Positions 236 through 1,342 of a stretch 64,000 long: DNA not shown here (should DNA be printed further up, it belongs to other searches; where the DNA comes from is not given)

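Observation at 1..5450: Composite anti-phage defense island around tRNA-Asn: type II RM (HNH nuclease, HTH controller, methyltransferase), dCMP deaminase, and a GmrSD-type type IV restriction enzyme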

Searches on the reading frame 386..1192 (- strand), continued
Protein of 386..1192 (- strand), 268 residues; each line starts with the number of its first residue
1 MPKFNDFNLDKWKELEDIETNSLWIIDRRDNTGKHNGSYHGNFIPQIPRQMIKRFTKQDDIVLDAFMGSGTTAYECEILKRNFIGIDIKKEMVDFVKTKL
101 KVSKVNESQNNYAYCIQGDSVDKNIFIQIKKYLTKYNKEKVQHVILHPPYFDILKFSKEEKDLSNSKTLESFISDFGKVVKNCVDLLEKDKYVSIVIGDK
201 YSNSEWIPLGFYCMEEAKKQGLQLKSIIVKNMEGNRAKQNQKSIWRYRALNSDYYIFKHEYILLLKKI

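Call 38: find_homologous_proteins(query=L014:2014-2838:+, max_evalue=0.001)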
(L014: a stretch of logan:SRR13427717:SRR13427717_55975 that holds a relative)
Query L014:2014-2838:+ (275 aa): 1 proteins with E <= 0.001 among 733 candidates.
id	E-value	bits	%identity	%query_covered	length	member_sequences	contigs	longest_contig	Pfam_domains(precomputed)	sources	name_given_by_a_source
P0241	2.0e-125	436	100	71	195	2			-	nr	nr:hypothetical protein [Alphaproteobacteria bacterium]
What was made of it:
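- Tried and rejected: Found only itself (call 38).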

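Call 49: predict_structure(protein=P0241)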
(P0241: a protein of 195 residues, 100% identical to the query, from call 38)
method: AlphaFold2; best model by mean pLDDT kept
length: 195 residues; sequences in the alignment: 1
mean_pLDDT: 45.3   pTM: 0.43
mean pLDDT of the five models: 45.3, 41.1, 38.4, 36.9, 35.2
residues with pLDDT >= 90: 0; 70-90: 1; 50-70: 72; < 50: 122
segments of 3 or more residues with pLDDT < 50: 1-7, 30-34, 45-49, 58-128, 135-140, 150-159, 181-195
pLDDT, mean of each block of 10 residues (from residue 1): 44 62 61 52 51 49 34 27 32 37 35 29 40 48 55 44 64 62 40 36
secondary structure, 60 per line:
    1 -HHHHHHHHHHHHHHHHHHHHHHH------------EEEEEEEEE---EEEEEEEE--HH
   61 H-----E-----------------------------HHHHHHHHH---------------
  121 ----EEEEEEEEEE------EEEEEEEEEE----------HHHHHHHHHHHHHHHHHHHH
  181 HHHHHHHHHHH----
elements in order: H2-24 E37-45 E49-56 H97-105 E125-134 E141-150 H161-191
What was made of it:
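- Tried and rejected: Useless, pLDDT 45 (call 49).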

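Call 50: search_protein_families(library=phrogs, proteins=[L014:2014-2841:+], max_evalue=0.01)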
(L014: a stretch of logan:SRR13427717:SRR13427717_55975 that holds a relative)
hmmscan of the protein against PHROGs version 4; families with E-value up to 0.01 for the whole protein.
L014:2014-2841:+ (275 aa): 0 families

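Call 52: search_protein_representatives(protein=P0241)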
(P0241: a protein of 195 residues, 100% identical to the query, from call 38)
Query: 195 residues. Proteins with E-value up to 0.001 (for the whole library): 161; up to 1e-10: 22; up to 1e-30: 2. The best 150 are listed.
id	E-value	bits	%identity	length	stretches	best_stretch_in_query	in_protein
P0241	7.9e-127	436.6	100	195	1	1-195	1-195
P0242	2.2e-35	138.5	41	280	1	9-185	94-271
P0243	8.0e-18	81.2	33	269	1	14-190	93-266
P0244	4.9e-17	78.6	31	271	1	23-186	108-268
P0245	1.0e-16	77.6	32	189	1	12-188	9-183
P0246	1.9e-16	76.7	31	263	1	11-175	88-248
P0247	8.5e-16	74.6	31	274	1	15-189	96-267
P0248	1.8e-15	73.5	30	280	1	5-189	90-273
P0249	6.1e-15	71.8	29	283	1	9-170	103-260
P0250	8.4e-14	68.1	34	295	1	2-184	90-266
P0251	1.4e-13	67.3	34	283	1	23-178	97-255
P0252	3.4e-13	66.1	41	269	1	37-184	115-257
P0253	4.2e-13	65.8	32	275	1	29-178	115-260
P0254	2.7e-12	63.2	34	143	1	36-175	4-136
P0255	3.6e-12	62.7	35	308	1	11-173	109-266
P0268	1.2e-09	54.5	28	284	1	6-174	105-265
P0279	5.9e-08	49.0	29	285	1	30-174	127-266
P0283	9.9e-08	48.3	28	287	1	5-176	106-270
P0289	1.9e-07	47.4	28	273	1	35-174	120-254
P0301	9.6e-07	45.0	32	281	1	6-165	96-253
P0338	1.6e-05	41.1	29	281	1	34-170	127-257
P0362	1.3e-04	38.1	30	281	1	34-165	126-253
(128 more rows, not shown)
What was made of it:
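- The family has 161 library proteins with E<=0.001, the query itself included; the 150 listed are mostly about 260-300 aa (call 52).
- Tried and rejected: The exhaustive HMMER search was needed (call 52).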

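Call 54: search_protein_families(library=pfam, alignment_id=A1, max_evalue=0.01)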
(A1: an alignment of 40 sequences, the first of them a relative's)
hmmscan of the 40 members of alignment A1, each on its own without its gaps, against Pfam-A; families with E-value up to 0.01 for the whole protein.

A. member 1, L014:2014-2838:+ (275 aa): 1 family
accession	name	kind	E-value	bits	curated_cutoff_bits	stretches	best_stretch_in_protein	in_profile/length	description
PF00147.23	Fibrinogen_C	-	0.0012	19.2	22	1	25-166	75-209/221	Fibrinogen beta and gamma chains, C-terminal globular domain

B. families by the number of members that match (of 40 scanned): 11 families
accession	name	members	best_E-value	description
PF20479.3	TMEM128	1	0.00089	TMEM128 protein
PF00147.23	Fibrinogen_C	1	0.0012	Fibrinogen beta and gamma chains, C-terminal globular domain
PF06305.16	LapA_dom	1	0.0013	Lipopolysaccharide assembly protein A domain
PF13185.12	GAF_2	1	0.002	GAF domain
PF03739.19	LptF_LptG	1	0.0034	Lipopolysaccharide export system permease LptF/LptG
PF20652.3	Sec8_C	1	0.0049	Exocyst complex component Sec8 C-terminal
PF17279.8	DUF5344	1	0.0051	Family of unknown function (DUF5344)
PF11485.14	STK_08120-like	1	0.0078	STK_08120-like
PF14680.12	FANCI_HD2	1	0.008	FANCI helical domain 2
PF00907.27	T-box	1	0.0085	T-box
PF11569.14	Homez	1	0.0096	Homeodomain leucine-zipper encoding, Homez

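Call 55: search_protein_families(library=padloc, alignment_id=A1, max_evalue=0.01)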
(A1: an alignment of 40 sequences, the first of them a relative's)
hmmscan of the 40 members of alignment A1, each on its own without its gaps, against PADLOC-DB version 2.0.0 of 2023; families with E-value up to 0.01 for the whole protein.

A. member 1, L014:2014-2838:+ (275 aa): 0 families

B. families by the number of members that match (of 40 scanned): 3 families
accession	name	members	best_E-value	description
PDLC03841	LeoBC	1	0.0011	-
PDLC00414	ThsA1|ThsA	1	0.0017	Macro domain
PDLC04131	DdmE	1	0.0021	-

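Call 59: find_encoding_contigs(protein=P0242, flank=6000, max_places=4)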
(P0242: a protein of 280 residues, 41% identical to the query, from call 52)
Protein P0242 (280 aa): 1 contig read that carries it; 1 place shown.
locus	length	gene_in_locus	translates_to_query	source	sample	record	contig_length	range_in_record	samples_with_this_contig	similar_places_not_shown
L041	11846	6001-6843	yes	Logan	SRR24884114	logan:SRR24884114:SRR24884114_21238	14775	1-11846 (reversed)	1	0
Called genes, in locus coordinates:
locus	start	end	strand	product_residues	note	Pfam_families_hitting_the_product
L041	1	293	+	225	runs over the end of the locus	PF02518:HATPase_c (weak), PF13589:HATPase_c_3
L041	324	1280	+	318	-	-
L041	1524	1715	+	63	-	-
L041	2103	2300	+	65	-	-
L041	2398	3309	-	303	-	PF20247:DUF6602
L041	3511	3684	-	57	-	-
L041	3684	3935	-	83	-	-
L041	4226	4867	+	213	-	PF05315:ICEA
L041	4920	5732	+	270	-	PF01555:N6_N4_Mtase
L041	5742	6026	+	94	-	-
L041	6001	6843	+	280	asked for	-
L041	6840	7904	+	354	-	PF02086:MethyltransfD12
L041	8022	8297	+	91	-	-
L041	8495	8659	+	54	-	-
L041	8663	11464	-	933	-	PF02739:5_3_exonuc_N, PF01367:5_3_exonuc, PF01612:DNA_pol_A_exo1, PF00476:DNA_pol_A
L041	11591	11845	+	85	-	?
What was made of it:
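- On Controller (C) protein of RM systems: It is absent from the L041 cassette (call 59).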

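Call 60: find_encoding_contigs(protein=P0243, flank=6000, max_places=4)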
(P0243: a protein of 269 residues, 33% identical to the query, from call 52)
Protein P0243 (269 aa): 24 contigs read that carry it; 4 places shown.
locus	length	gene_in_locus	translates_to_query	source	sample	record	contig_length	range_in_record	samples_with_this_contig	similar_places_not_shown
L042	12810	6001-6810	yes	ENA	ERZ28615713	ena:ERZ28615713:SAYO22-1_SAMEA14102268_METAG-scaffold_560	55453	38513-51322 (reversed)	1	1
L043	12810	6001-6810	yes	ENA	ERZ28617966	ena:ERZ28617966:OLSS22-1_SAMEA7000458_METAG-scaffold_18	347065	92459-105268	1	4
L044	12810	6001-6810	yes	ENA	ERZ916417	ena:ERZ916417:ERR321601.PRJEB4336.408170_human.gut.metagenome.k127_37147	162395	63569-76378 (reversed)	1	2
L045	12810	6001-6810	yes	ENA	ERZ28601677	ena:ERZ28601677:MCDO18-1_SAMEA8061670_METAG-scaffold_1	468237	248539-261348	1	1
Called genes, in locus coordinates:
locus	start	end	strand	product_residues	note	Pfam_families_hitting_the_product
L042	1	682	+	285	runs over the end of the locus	PF13365:Trypsin_2 (weak)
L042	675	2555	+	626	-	PF01555:N6_N4_Mtase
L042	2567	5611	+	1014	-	PF04851:ResIII, PF00270:DEAD (weak), PF19778:RE_endonuc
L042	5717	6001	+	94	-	-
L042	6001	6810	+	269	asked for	-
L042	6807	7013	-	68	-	-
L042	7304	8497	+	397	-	PF13173:AAA_14, PF13635:DUF4143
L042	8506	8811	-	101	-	-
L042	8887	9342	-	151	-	-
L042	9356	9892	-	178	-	PF13730:HTH_36 (weak)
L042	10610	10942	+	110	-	PF12599:DUF3768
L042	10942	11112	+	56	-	-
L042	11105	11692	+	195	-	-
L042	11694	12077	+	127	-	-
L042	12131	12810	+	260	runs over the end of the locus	PF25164:CoiA_N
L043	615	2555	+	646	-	PF01555:N6_N4_Mtase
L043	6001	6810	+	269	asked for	-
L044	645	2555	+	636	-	PF01555:N6_N4_Mtase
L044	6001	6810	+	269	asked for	-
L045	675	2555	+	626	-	PF01555:N6_N4_Mtase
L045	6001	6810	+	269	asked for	-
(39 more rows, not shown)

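Call 65: find_encoding_contigs(protein=P0249, flank=6000, max_places=3)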
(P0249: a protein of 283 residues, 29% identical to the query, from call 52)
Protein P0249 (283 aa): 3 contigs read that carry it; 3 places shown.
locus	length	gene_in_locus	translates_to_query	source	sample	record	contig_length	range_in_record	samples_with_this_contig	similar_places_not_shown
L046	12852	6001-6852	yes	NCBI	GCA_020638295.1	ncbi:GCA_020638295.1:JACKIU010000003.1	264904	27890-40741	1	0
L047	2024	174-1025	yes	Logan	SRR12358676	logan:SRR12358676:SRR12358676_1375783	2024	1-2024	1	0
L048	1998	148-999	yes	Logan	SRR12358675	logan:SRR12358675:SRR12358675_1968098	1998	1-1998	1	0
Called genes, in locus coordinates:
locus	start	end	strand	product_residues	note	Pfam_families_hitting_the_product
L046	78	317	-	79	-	-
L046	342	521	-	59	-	PF03966:Trm112p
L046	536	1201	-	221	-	PF02190:LON_substr_bdg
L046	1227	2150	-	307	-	PF00085:Thioredoxin, PF13098:Thioredoxin_2, PF14559:TPR_19, PF14561:TPR_20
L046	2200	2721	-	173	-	PF04073:tRNA_edit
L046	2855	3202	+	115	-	-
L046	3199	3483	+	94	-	-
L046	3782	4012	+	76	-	PF13356:Arm-DNA-bind_3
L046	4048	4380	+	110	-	-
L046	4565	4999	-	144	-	-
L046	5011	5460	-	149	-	-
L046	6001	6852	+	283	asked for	-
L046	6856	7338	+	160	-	PF13274:SocA_Panacea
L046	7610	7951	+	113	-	PF13356:Arm-DNA-bind_3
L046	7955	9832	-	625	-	PF00989:PAS (faint), PF08448:PAS_4 (faint), PF13188:PAS_8 (faint), PF12860:PAS_7, PF00512:HisKA, PF02518:HATPase_c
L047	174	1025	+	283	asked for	-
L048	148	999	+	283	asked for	-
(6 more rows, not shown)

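Call 66: predict_structure(alignment_id=A2)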
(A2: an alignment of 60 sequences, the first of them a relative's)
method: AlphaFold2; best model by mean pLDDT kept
length: 195 residues; sequences in the alignment: 60
mean_pLDDT: 93.9   pTM: 0.89
mean pLDDT of the five models: 93.9, 92.9, 92.7, 91.8, 91.6
residues with pLDDT >= 90: 163; 70-90: 25; 50-70: 6; < 50: 1
segments of 3 or more residues with pLDDT < 50: none
pLDDT, mean of each block of 10 residues (from residue 1): 88 97 96 94 97 97 95 97 98 98 87 94 97 98 98 97 98 95 80 59
secondary structure, 60 per line:
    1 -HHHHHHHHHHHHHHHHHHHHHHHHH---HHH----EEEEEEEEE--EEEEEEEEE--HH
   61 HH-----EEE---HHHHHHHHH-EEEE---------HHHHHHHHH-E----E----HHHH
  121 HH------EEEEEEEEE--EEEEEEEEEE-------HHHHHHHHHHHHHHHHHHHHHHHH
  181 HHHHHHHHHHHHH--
elements in order: H2-26 E37-45 E48-56 H59-62 E68-70 H74-82 E84-87 H97-105 H117-122 E129-137 E140-149 H157-193
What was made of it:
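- On toxFtsL (D9) PanT toxins: AF2 pLDDT 93.9 (call 66).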

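Call 70: fold_search(model_id=the predicted structure, library=pdb)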
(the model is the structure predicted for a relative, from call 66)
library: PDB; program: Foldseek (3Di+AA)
matches with E <= 10: 1153; with E <= 0.001: 128
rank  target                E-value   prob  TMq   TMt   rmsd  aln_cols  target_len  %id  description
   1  3ci6_B                4.5e-06  1.00  0.50  0.58   9.9       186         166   13  Crystal structure of the GAF domain from Acinetobacter phosphoenolpyruvate-protein phosphotransferase (released 2008-05-13)
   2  3o5y_B                1.0e-05  1.00  0.54  0.69   5.0       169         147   18  The Crystal Structure of the GAF domain of a two-component sensor histidine kinase from Bacillus halodurans to 2.45A (released 2010-08-11)
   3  3ksg_A                1.5e-05  1.00  0.43  0.53   6.1       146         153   13  structure of fRMsr of Staphylococcus aureus (complex with substrate) (released 2010-05-26)
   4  1ykd_A                2.1e-05  1.00  0.58  0.32   6.0       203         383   11  Crystal Structure of the Tandem GAF Domains from a Cyanobacterial Adenylyl Cyclase: Novel Modes of Ligand-Binding and  (released 2005-02-22)
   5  3ci6_A                2.4e-05  1.00  0.49  0.60   8.8       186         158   14  Crystal structure of the GAF domain from Acinetobacter phosphoenolpyruvate-protein phosphotransferase (released 2008-05-13)
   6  1vhm_B                2.4e-05  1.00  0.48  0.57   9.4       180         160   11  Crystal structure of an hypothetical protein (released 2003-12-30)
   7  3trc                  3.1e-05  1.00  0.54  0.61   8.8       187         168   11  Structure of the GAF domain from a phosphoenolpyruvate-protein phosphotransferase (ptsP) from Coxiella burnetii (released 2011-09-28)
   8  8dgd_A                3.5e-05  1.00  0.47  0.54   8.5       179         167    9  Crystal Structure of GAF domain-containing protein, from Klebsiella pneumoniae (released 2023-03-01)
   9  8dgd_B                3.5e-05  1.00  0.45  0.54   9.1       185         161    9  Crystal Structure of GAF domain-containing protein, from Klebsiella pneumoniae (released 2023-03-01)
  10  6oap_A                4.2e-05  1.00  0.48  0.33  12.7       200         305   12  Crystal structure of a dual sensor histidine kinase in the green-light absorbing Pg state (released 2019-09-18)
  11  9cxg_A                4.8e-05  1.00  0.55  0.16   7.6       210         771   11  Structure of PDE6C in complex with inhibitory cone p gamma in the presence of cGMP (released 2024-12-18)
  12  6ob8_B                5.1e-05  1.00  0.48  0.33  13.2       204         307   12  Crystal structure of a dual sensor histidine kinase in green light illuminated state (released 2019-09-18)
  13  3ksf_A                5.7e-05  1.00  0.51  0.63   7.0       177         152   14  structure of fRMsr of Staphylococcus aureus (reduced form) (released 2010-05-26)
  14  4mmn_A                6.9e-05  1.00  0.51  0.68   5.2       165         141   13  Structural and biochemical analysis of type II free methionine-R-sulfoxide reductase from Thermoplasma acidophilum (released 2014-08-06)
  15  9cxg_B                7.3e-05  1.00  0.56  0.17   7.2       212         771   10  Structure of PDE6C in complex with inhibitory cone p gamma in the presence of cGMP (released 2024-12-18)
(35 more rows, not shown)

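Call 72: find_encoding_contigs(protein=P0268, flank=6000, max_places=4)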
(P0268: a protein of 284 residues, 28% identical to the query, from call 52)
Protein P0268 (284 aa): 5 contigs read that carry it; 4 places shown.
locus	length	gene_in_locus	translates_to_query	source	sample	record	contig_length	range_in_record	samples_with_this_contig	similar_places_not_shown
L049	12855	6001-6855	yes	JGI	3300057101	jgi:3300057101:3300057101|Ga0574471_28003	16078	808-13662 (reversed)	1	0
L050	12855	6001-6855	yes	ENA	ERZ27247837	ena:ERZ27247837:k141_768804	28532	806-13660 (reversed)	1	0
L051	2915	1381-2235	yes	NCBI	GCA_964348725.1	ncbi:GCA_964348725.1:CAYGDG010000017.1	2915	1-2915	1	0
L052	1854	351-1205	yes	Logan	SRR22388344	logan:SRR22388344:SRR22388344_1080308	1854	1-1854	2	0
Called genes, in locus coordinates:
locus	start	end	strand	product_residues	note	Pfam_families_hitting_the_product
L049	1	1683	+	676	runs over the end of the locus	PF00289:Biotin_carb_N, PF02786:CPSase_L_D2, PF07478:Dala_Dala_lig_C, PF02785:Biotin_carb_C, PF21139:BT_MCC_alpha, PF00364:Biotin_lipoyl, PF25917:BSH_RND, PF25919:BSH_CusB, +3 more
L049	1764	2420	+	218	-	PF00440:TetR_N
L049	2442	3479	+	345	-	-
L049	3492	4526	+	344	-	-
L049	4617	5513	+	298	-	PF00106:adh_short, PF02737:3HCDH_N (faint), PF08659:KR, PF13561:adh_short_C2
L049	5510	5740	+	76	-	-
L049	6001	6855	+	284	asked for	-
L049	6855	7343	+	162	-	PF13274:SocA_Panacea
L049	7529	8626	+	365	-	PF00296:Bac_luciferase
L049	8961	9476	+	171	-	PF01548:DEDD_Tnp_IS110, PF02371:Transposase_20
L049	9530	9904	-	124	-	PF00903:Glyoxalase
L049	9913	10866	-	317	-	PF00296:Bac_luciferase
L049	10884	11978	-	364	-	PF02771:Acyl-CoA_dh_N, PF00441:Acyl-CoA_dh_1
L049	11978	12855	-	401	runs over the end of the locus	PF02771:Acyl-CoA_dh_N, PF02770:Acyl-CoA_dh_M, PF00441:Acyl-CoA_dh_1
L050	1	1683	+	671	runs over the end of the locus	PF00289:Biotin_carb_N, PF02786:CPSase_L_D2, PF07478:Dala_Dala_lig_C, PF02785:Biotin_carb_C, PF21139:BT_MCC_alpha, PF00364:Biotin_lipoyl, PF25917:BSH_RND, PF25919:BSH_CusB, +3 more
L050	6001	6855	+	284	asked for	-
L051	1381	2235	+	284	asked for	-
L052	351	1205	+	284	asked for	-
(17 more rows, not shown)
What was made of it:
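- On toxFtsL (D9) PanT toxins: PanA follows the family members P0249 and P0268 (calls 65, 72).
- Two members are directly followed by Panacea antitoxins (calls 65, 72).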

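Call 73: find_encoding_contigs(protein=P0247, flank=6000, max_places=4)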
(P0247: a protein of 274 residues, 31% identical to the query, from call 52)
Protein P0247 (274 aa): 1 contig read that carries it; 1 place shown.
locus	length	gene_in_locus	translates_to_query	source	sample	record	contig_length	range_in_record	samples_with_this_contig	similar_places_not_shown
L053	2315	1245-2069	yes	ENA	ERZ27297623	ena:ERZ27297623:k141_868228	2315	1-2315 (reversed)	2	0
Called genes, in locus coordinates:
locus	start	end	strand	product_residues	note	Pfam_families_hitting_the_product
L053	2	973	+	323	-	?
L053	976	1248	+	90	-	-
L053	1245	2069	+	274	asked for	-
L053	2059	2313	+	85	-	?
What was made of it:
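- Others are preceded by 90-94-aa ORFs next to type III or type II RM systems (calls 59, 60, 73).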
